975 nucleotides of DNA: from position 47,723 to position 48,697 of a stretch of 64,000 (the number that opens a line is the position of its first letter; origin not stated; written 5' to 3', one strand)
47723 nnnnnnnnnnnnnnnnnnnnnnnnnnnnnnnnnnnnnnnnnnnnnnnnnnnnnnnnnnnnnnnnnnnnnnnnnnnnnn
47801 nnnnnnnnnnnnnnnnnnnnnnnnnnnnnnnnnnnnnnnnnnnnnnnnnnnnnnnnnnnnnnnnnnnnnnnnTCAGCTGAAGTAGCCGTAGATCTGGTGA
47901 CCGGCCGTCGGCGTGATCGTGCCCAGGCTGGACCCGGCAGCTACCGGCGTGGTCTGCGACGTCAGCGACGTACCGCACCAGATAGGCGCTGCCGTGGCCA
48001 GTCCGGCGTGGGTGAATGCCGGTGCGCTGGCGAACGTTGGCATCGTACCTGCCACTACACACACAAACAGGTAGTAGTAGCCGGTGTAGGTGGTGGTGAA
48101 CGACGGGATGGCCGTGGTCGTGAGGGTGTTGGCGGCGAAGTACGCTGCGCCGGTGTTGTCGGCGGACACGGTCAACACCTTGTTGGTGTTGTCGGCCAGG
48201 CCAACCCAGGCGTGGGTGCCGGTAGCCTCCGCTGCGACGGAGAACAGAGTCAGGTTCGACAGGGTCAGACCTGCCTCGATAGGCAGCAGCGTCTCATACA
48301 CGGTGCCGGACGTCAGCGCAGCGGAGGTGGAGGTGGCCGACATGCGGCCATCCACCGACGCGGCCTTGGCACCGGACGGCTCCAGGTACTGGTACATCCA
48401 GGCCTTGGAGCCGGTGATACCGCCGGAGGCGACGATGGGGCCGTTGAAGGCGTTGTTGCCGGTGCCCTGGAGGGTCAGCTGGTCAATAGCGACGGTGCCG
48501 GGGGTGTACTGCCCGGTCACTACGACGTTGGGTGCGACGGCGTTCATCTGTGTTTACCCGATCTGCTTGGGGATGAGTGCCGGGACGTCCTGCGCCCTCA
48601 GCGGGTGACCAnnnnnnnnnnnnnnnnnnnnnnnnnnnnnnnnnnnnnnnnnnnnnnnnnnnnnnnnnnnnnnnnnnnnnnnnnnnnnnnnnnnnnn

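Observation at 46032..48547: Second beta-helix protein with the same design: a 224-aa gene and a 593-aa beta-helix gene share a different N-terminal domain, sitting right after the portal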

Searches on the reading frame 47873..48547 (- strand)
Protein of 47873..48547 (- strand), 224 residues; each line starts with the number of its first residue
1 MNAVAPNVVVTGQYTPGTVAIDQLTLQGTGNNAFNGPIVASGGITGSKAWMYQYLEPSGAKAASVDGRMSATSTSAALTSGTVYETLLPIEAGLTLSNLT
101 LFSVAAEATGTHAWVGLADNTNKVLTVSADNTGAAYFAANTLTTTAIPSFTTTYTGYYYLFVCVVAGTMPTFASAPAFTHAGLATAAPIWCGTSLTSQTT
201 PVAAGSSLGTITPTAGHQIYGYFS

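Call 10: search_protein_families(library=pfam, proteins=[window:47873-48547:-], max_evalue=0.01)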
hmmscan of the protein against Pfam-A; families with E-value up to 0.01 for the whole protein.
window:47873-48547:- (224 aa): 0 families

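Call 11: search_protein_families(library=phrogs, proteins=[window:47873-48547:-], max_evalue=0.01)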
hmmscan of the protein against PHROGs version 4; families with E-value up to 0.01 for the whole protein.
window:47873-48547:- (224 aa): 0 families

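Call 13: search_dna_similar(query=window:47873-48547:-, collection=phages, mode=protein, max_rows=30)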
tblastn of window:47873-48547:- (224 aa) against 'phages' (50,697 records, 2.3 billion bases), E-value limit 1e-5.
No match.

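Call 17: find_homologous_proteins(query=window:47873-48547:-)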
Query window:47873-48547:- (224 aa): 87 proteins with E <= 0.001 among 1372 candidates.
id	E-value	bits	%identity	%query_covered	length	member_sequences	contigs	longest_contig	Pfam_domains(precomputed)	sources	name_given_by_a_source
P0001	9.6e-135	465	100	100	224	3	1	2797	-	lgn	-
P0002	4.7e-109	381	82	100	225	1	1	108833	-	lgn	-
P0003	2.8e-102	359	79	100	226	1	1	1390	-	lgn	-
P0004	1.1e-94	334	73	100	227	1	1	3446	-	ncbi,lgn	-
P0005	1.8e-89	317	70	100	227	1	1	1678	-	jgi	jgi:hypothetical protein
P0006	2.1e-86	307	69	100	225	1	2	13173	-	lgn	-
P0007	2.0e-85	304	68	100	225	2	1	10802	-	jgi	jgi:hypothetical protein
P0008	3.8e-85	303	70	100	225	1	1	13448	-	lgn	-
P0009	4.3e-85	303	68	100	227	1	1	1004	-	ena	-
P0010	4.9e-84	299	69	98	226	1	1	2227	-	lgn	-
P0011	8.1e-84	299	67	100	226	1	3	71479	-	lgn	-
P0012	1.5e-83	298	67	100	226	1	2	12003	-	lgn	-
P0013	3.1e-82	294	66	100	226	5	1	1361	-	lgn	-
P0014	3.8e-82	293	67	100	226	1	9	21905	-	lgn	-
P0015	6.5e-82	293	62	98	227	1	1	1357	-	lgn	-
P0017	7.3e-80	286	65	100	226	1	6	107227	-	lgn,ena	-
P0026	1.5e-77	278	65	100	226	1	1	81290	-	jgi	jgi:hypothetical protein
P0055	2.1e-69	252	61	100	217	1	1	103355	-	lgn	-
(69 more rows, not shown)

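Call 32: find_encoding_contigs(protein=P0002, flank=10000, max_places=2)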
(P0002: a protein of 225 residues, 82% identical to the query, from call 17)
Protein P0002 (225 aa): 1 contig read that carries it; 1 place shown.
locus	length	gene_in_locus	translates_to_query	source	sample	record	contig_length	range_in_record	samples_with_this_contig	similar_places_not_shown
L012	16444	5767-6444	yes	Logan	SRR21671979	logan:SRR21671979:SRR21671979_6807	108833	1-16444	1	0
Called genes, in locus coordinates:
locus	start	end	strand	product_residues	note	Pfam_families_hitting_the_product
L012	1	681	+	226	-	?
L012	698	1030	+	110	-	-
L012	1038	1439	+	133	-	-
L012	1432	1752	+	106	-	-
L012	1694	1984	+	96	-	-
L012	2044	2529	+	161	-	-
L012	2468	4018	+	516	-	PF03237:Terminase_6N (weak)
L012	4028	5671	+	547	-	PF04860:Phage_portal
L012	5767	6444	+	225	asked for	-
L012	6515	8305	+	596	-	-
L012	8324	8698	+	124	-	-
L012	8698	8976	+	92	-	PF20137:BubE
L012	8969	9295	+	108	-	-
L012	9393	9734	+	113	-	-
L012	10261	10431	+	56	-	-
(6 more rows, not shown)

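Call 33: predict_structure(alignment_id=A1)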
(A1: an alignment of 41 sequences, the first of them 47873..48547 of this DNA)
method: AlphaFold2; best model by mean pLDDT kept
length: 224 residues; sequences in the alignment: 41
mean_pLDDT: 88.2   pTM: 0.81
mean pLDDT of the five models: 88.2, 88.1, 86.8, 85.2, 84.4
residues with pLDDT >= 90: 154; 70-90: 41; 50-70: 24; < 50: 5
segments of 3 or more residues with pLDDT < 50: 1-4
pLDDT, mean of each block of 10 residues (from residue 1): 51 60 75 76 69 84 91 96 96 94 96 97 98 91 97 93 97 95 92 97 97 95 96
secondary structure, 60 per line:
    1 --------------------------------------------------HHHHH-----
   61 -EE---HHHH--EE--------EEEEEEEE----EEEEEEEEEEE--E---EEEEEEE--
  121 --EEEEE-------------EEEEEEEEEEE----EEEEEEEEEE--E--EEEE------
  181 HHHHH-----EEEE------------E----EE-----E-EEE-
elements in order: H51-55 H67-70 E83-90 E95-105 E112-118 E123-127 E141-151 E156-165 E171-174 H181-185 E191-194 E221-223

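Call 46: search_solved_structures(query=A1, max_evalue=10, show_alignments=2)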
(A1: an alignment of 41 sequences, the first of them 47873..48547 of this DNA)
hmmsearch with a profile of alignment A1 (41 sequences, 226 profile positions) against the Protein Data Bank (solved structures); distinct sequences matched with E-value up to 10: 0.

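Call 49: find_encoding_contigs(protein=P0017, flank=10000, max_places=1)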
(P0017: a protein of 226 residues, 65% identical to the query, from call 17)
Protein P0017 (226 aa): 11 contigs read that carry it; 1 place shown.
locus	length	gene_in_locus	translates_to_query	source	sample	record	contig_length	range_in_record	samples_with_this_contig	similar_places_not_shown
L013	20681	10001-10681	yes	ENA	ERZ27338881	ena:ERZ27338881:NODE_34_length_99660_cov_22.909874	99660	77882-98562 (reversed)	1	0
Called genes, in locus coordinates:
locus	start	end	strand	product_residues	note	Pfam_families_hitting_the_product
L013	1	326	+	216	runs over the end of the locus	-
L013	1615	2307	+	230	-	-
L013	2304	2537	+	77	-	-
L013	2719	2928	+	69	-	-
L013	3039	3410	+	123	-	-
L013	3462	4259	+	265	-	-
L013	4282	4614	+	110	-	-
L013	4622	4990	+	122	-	-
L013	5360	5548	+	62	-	-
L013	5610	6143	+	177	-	PF13384:HTH_23 (faint)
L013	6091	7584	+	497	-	PF03237:Terminase_6N (weak), PF04466:Terminase_3 (weak)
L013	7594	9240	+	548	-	PF04860:Phage_portal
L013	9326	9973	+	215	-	-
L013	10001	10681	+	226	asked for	-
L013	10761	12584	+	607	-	-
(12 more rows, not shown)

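Call 50: find_encoding_contigs(protein=P0055, flank=10000, max_places=1)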
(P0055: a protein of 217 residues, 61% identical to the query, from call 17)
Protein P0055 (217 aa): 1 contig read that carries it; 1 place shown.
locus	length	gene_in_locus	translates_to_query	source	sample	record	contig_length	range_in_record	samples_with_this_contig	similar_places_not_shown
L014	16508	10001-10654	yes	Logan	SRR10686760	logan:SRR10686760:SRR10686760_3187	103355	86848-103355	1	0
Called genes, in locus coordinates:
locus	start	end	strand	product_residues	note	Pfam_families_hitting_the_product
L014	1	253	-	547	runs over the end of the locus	-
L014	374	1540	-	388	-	-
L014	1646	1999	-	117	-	-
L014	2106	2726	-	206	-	-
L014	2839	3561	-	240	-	-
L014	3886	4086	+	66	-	-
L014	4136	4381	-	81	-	-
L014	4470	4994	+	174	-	-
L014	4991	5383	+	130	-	-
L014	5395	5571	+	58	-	-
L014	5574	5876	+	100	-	-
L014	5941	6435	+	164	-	PF13384:HTH_23 (weak)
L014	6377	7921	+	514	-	PF04466:Terminase_3 (weak)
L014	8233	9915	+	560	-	PF04860:Phage_portal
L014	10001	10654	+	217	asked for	-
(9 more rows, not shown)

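Call 51: find_encoding_contigs(protein=P0026, flank=10000, max_places=1)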
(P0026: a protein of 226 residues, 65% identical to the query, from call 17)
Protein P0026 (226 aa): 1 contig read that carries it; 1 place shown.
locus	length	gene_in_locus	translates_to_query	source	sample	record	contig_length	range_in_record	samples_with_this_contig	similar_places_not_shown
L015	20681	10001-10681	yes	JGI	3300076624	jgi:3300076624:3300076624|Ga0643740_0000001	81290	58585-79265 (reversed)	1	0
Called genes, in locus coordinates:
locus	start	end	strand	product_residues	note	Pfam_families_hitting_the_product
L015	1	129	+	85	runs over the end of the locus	-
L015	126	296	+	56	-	-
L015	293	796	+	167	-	-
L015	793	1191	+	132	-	-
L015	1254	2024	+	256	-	-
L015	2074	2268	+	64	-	-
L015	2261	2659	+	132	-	-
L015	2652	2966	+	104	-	-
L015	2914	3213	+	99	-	-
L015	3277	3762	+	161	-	PF13384:HTH_23 (weak)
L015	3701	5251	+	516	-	PF03237:Terminase_6N (weak), PF04466:Terminase_3 (weak)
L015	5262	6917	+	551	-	PF04860:Phage_portal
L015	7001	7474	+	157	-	-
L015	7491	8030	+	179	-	-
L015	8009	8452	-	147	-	-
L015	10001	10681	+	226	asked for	-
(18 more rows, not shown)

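Call 54: list_cluster_members(proteins=[P0004, P0105, P0122, P0185])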
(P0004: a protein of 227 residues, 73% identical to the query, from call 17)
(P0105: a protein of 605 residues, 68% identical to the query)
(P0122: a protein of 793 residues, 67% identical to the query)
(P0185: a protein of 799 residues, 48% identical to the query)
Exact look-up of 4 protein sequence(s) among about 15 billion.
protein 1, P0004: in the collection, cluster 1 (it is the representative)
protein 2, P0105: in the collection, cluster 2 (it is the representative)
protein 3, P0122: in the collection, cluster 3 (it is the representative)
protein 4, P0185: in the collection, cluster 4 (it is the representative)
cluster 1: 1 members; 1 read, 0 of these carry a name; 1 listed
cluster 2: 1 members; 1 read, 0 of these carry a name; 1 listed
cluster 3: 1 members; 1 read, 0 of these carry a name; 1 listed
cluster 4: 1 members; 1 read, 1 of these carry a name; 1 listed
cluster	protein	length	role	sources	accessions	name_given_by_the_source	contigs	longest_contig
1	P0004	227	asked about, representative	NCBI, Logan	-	-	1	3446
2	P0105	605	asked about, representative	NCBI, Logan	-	-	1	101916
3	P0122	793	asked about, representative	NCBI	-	-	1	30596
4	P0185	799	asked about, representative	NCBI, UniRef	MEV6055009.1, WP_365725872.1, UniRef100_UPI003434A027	hypothetical protein [Streptomyces sp. NPDC052107] | hypothetical protein n=1 Tax=Streptomyces sp. NPDC052107 TaxID=3155632 RepID=UPI003434A027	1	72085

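Call 56: find_related_loci(query=A1, collection=viral_contigs, flank=8000)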
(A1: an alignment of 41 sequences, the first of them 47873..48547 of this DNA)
Query A1 (224 aa) in viral_contigs; peptide patterns used: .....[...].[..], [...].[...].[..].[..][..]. (x = any residue, [..] = any of these).
73 stretches matched a pattern; 49 encode a relative of the query (tblastn E <= 1e-3); 49 distinct loci.
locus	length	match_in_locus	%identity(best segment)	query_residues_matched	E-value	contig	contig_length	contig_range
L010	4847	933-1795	99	1-224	1e-144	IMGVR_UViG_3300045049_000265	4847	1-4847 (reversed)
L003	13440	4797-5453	63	6-224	5e-85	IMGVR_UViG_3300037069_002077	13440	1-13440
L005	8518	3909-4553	65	2-224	2e-82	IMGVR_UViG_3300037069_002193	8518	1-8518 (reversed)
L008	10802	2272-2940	68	2-224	1e-81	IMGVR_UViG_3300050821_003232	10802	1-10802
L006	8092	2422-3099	66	2-224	3e-78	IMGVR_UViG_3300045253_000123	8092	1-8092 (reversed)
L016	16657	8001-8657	64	6-224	1e-75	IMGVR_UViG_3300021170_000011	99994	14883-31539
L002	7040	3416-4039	61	2-217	4e-69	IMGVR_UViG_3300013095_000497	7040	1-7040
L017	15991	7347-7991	57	2-224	6e-58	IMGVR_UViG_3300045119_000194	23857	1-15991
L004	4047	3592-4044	62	6-156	3e-51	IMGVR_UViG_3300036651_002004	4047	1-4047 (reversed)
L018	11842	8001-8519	50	56-224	2e-33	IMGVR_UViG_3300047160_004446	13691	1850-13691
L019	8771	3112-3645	45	47-224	9e-29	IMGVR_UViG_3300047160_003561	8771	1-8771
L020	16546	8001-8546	38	53-224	1e-18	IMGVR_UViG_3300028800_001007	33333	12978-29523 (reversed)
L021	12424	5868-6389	41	46-223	2e-18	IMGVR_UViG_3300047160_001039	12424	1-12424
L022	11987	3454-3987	39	53-224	2e-18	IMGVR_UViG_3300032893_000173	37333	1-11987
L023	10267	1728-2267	38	32-212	6e-16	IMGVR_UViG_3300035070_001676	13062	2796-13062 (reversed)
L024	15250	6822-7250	39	57-201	1e-14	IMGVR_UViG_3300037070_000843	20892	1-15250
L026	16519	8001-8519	31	55-224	2e-13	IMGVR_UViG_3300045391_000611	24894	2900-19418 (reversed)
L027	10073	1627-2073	36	57-204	2e-13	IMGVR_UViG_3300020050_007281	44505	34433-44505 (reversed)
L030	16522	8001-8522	34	55-222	6e-12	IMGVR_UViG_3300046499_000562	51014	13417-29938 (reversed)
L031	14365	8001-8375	38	90-212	1e-11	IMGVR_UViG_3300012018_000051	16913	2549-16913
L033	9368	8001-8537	37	54-223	5e-11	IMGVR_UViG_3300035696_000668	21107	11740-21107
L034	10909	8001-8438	34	55-194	1e-10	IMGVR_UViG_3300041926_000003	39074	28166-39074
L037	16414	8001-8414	32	58-194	6e-8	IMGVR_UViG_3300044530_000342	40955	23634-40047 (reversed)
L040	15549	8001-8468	35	55-203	4e-9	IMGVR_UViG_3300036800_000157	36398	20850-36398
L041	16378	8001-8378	33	52-168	3e-7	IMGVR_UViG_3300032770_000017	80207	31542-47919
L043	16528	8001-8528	34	55-224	2e-6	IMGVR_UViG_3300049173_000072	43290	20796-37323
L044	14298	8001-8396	30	58-188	9e-6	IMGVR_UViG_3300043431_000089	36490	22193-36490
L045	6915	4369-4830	33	80-224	1e-5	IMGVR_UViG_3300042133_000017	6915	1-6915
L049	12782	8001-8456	33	80-222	3e-5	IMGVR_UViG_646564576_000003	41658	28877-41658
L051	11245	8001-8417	28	68-188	2e-4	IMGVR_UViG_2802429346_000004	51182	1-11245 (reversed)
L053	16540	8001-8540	31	51-224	2e-4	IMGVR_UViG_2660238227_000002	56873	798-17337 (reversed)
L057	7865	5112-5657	32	54-224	6e-4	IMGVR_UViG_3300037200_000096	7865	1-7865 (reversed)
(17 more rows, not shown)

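Call 57: find_related_loci(query=A1, collection=genome_contigs, flank=10000)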
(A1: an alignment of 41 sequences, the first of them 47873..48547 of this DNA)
Query A1 (224 aa) in genome_contigs; peptide patterns used: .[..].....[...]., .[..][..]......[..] (x = any residue, [..] = any of these).
17 stretches matched a pattern, but none encodes a relative of the query by tblastn (E <= 1e-3).

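Call 59: search_protein_families(library=phrogs, proteins=[L020:6669-8546:+, L030:5901-8528:+, L040:5325-8525:+, L041:6384-8546:+, L043:5949-8528:+, L045:1924-4830:+, L049:5769-8462:+, L051:5763-8495:+, L053:6078-8540:+, L057:3714-5657:+], max_evalue=0.001)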
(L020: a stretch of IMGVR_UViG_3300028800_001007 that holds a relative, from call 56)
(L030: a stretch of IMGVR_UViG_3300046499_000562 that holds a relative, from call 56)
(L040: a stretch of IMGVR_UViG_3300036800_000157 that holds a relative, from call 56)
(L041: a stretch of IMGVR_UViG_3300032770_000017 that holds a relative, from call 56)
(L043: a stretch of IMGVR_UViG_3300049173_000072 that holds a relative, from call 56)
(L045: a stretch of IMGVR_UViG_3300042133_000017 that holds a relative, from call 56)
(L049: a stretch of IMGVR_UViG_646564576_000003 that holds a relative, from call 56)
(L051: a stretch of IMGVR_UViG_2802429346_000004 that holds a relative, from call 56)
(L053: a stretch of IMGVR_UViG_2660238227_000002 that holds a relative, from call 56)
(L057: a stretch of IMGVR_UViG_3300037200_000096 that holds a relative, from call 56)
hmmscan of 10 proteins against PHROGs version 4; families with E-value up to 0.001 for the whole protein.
L020:6669-8546:+ (626 aa): 3 families
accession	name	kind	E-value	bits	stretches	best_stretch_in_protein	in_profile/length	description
phrog_11699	-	tail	1.2e-19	71.4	1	28-408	40-400/553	minor tail protein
phrog_18522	-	tail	5.7e-08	32.6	1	17-110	150-244/612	tail protein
phrog_2234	-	tail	9.3e-05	22.2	1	35-87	182-235/757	tail spike protein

L030:5901-8528:+ (876 aa): 2 families
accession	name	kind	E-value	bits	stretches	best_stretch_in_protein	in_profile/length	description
phrog_7458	-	tail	6.4e-88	296.8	2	280-674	296-711/732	tail spike protein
phrog_2234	-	tail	5.3e-81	274.3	1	211-813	203-742/757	tail spike protein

L040:5325-8525:+ (1067 aa): 0 families

L041:6384-8546:+ (721 aa): 20 families
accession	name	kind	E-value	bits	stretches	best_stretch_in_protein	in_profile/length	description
phrog_5073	-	tail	1e-26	95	1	371-609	254-477/519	tail fiber protein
phrog_6320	-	tail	8.9e-20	72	1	376-473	102-207/745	tail fiber protein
phrog_819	-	tail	1.1e-16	61.2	1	377-474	504-600/1024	tail protein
phrog_8745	-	tail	2e-16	59.5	1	343-499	1378-1507/1803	tail fiber protein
phrog_29268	-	unknown function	8.2e-16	58.3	1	267-515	305-545/653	-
phrog_366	-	tail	2.7e-13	51.2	1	100-546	143-457/474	tail fiber protein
phrog_28263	-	tail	8.4e-12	44.1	1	374-492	609-732/1400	tail fiber protein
phrog_30509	-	tail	3.6e-11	43.7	2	416-482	47-120/254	collagen like minor tail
phrog_3420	-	unknown function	1.1e-10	40.8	1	378-488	194-302/929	-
phrog_36982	-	unknown function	1.7e-10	40.4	1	361-479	542-656/944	-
phrog_26246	-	tail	1.6e-09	38.4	1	377-484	106-214/329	tail protein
phrog_18350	-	tail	2.2e-08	35.1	1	378-495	99-211/253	tail fiber protein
phrog_17587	-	tail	4.1e-08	33.1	1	323-432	294-405/641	tail fiber protein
phrog_38766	-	head and packaging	2e-06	27.7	1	378-508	76-205/478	virion structural protein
phrog_26654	-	unknown function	3.2e-06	27.8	1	378-448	82-152/360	-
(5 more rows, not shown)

L043:5949-8528:+ (860 aa): 2 families
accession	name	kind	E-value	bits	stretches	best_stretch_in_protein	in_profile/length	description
phrog_7458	-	tail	5.7e-134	449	2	260-676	297-731/732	tail spike protein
phrog_2234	-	tail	3.4e-111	374.2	1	191-770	203-739/757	tail spike protein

L045:1924-4830:+ (969 aa): 2 families
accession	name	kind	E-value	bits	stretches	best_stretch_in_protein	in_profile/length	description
phrog_7458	-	tail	4.9e-95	320.3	2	376-770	297-714/732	tail spike protein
phrog_2234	-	tail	2.7e-85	288.5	1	306-754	203-612/757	tail spike protein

L049:5769-8462:+ (898 aa): 2 families
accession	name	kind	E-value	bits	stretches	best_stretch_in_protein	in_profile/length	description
phrog_7458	-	tail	1.9e-95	321.7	2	305-698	297-713/732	tail spike protein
phrog_2234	-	tail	1.1e-83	283.2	1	235-583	203-559/757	tail spike protein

L051:5763-8495:+ (911 aa): 5 families
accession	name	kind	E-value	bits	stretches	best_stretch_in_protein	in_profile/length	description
phrog_7458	-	tail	1.9e-117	394.4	2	310-727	297-731/732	tail spike protein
phrog_2234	-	tail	5.9e-109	366.8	1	228-844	191-737/757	tail spike protein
phrog_14442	-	tail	1.2e-05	25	1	227-266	197-238/733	tail protein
phrog_9707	-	tail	5.6e-05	22.9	1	225-267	184-227/667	tail protein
phrog_7173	-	tail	0.00023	21.2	1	519-652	442-567/626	tail spike protein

L053:6078-8540:+ (821 aa): 2 families
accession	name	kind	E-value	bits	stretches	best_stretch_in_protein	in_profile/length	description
phrog_7458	-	tail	5.6e-97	326.8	2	228-621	297-713/732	tail spike protein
phrog_2234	-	tail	1.2e-86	293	1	158-572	203-619/757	tail spike protein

L057:3714-5657:+ (648 aa): 10 families
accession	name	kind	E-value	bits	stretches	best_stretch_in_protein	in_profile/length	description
phrog_30390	-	unknown function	3e-23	83.2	1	241-462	491-732/766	-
phrog_27782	-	unknown function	1.2e-17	64.8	1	237-401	142-288/644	-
phrog_2647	-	head and packaging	4.3e-15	56.6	1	262-398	101-240/336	head decoration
phrog_8745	-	tail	4.1e-14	51.9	1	59-392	479-793/1803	tail fiber protein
phrog_11518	-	tail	3.2e-11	43.2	2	287-409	172-271/812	tail fiber protein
phrog_24595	-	head and packaging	6.4e-10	39.9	1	292-391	58-151/325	virion structural protein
phrog_2631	-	tail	1.3e-09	38.2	1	146-258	294-387/644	tail fiber protein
phrog_17264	-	unknown function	1.7e-08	35.3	1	290-419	7-129/147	-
phrog_7032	-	tail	2.3e-07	30.3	1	145-273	191-307/866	tail fiber protein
phrog_14570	-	unknown function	1.3e-05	25.1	1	287-417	175-305/540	-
